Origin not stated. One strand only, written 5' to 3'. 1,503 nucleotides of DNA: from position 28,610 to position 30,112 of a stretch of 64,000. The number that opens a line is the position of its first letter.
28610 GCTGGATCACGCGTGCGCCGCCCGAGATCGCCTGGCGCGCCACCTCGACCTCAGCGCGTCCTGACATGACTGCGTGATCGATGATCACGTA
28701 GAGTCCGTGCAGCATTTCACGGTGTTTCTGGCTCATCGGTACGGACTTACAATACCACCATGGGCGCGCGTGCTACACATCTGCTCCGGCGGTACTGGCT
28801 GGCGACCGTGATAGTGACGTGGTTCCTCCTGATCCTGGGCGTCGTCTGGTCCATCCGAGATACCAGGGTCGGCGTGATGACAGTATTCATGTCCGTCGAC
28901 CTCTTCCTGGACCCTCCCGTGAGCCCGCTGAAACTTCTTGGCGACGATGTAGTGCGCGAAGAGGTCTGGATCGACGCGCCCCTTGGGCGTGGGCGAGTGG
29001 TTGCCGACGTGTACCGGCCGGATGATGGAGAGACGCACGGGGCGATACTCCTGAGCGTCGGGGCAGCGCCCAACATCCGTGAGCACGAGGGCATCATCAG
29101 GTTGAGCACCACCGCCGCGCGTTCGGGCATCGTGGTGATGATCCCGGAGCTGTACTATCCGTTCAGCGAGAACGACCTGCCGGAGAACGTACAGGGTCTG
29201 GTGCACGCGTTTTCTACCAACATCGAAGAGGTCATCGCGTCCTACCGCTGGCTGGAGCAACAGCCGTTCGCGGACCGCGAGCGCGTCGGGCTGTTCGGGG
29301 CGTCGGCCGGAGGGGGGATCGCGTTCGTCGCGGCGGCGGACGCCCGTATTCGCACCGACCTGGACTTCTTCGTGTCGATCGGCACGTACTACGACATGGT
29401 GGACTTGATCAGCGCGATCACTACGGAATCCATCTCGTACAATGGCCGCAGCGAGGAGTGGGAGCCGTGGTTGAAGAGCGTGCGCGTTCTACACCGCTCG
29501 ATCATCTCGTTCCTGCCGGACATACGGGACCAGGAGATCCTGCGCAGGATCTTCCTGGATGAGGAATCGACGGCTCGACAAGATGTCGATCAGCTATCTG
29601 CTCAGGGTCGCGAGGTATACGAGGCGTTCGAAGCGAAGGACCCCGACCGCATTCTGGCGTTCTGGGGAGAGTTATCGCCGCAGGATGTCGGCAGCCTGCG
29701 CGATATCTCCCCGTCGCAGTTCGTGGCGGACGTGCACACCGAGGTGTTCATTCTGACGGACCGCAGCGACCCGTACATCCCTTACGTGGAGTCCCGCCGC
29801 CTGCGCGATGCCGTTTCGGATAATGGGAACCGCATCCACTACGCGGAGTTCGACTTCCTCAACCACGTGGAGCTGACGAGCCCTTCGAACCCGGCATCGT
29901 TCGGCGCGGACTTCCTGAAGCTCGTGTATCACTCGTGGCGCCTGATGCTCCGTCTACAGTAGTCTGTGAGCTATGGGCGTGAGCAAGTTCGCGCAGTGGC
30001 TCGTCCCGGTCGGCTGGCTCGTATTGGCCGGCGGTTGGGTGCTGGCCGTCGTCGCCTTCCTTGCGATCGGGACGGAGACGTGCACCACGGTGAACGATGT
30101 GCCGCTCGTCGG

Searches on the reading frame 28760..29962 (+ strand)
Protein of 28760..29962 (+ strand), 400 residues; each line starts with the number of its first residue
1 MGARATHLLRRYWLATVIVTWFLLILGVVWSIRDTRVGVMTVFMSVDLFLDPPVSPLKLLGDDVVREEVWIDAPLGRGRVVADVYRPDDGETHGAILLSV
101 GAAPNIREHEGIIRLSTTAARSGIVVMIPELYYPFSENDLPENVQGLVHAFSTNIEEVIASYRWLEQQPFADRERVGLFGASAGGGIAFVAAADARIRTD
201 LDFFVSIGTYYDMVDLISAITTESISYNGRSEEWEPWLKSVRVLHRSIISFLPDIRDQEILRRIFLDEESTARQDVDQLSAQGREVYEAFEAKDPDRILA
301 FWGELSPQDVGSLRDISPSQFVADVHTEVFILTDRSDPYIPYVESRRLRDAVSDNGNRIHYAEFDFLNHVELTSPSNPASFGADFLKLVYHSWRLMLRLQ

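Call 29: find_encoding_contigs(protein=window:28760-29962:+, flank=10000, max_places=2)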
Protein window:28760-29962:+ (400 aa): 2 contigs read that carry it; 2 places shown.
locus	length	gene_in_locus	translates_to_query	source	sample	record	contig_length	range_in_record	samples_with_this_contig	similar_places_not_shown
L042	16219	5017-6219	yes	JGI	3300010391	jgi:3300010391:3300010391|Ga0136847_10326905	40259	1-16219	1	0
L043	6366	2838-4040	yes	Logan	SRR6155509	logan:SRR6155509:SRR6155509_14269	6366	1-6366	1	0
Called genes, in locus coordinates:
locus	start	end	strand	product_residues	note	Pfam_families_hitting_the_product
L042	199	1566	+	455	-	PF02133:Transp_cyt_pur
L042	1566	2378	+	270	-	PF05690:ThiG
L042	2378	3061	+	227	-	PF02581:TMP-TENI, PF03060:NMO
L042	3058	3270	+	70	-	PF02597:ThiS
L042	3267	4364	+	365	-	PF00890:FAD_binding_2 (weak), PF01266:DAO, PF07992:Pyr_redox_2 (faint), PF13450:NAD_binding_8 (weak)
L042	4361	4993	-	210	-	PF02581:TMP-TENI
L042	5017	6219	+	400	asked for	PF01738:DLH (faint), PF00326:Peptidase_S9 (faint), PF07859:Abhydrolase_3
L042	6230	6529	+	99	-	-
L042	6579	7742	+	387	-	PF12697:Abhydrolase_6 (weak), PF12146:Hydrolase_4 (weak), PF00326:Peptidase_S9, PF00561:Abhydrolase_1 (weak)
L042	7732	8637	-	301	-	PF00561:Abhydrolase_1, PF12146:Hydrolase_4, PF12697:Abhydrolase_6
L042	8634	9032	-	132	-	-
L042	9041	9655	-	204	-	-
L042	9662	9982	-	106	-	PF00037:Fer4 (weak), PF12797:Fer4_2 (faint), PF13237:Fer4_10, PF14697:Fer4_21, PF12838:Fer4_7 (weak), PF13187:Fer4_9 (weak), PF13484:Fer4_16 (faint)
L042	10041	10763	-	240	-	PF04305:DUF455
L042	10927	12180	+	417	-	PF00296:Bac_luciferase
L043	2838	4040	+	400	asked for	PF01738:DLH (faint), PF00326:Peptidase_S9 (faint), PF07859:Abhydrolase_3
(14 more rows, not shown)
